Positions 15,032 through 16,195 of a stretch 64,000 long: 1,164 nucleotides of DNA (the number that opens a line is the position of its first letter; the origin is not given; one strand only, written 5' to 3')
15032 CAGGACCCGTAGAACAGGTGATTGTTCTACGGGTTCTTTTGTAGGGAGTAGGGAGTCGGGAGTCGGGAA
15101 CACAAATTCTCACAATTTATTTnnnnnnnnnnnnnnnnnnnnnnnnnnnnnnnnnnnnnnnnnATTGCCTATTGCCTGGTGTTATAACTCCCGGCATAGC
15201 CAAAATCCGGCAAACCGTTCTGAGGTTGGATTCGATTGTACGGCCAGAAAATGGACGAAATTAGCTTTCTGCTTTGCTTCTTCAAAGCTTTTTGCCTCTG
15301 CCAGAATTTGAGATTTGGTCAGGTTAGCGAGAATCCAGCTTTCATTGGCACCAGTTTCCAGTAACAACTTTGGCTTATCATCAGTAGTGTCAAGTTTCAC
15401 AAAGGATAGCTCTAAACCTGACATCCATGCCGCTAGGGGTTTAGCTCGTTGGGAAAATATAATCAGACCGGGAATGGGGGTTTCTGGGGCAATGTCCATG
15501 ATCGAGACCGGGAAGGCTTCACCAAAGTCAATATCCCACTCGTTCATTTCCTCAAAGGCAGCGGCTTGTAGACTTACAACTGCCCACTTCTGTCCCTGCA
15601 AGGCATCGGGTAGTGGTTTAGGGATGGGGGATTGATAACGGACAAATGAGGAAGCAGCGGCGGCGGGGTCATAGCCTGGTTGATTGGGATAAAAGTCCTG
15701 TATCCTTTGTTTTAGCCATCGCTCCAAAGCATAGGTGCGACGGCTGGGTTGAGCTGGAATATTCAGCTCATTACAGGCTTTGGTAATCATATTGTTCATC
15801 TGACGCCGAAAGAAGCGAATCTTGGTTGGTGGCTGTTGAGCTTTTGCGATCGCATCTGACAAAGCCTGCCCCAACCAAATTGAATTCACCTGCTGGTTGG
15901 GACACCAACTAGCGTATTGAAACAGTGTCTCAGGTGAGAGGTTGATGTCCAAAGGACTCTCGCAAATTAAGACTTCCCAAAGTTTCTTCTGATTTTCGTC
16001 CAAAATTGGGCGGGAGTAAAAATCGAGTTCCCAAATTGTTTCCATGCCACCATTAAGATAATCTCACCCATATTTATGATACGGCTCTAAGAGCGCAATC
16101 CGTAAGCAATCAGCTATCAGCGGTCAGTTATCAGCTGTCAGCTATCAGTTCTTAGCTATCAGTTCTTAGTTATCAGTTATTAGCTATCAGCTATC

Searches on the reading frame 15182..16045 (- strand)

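Call 36: search_protein_families(library=pfam, proteins=[window:15182-16045:-], max_evalue=0.001)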
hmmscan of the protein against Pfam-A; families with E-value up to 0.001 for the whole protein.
window:15182-16045:- (287 aa): 2 families
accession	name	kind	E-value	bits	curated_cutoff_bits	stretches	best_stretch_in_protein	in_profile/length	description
PF20429.4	Tab2-like_C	-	1.1e-56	191.3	28.2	1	135-283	4-149/151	RNA-binding protein Tab2/Atab2, C-terminal domain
PF06485.17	Tab2-like_N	-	6.5e-43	145.4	25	1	4-114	1-103/103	RNA-binding protein Tab2/Atab2 N terminal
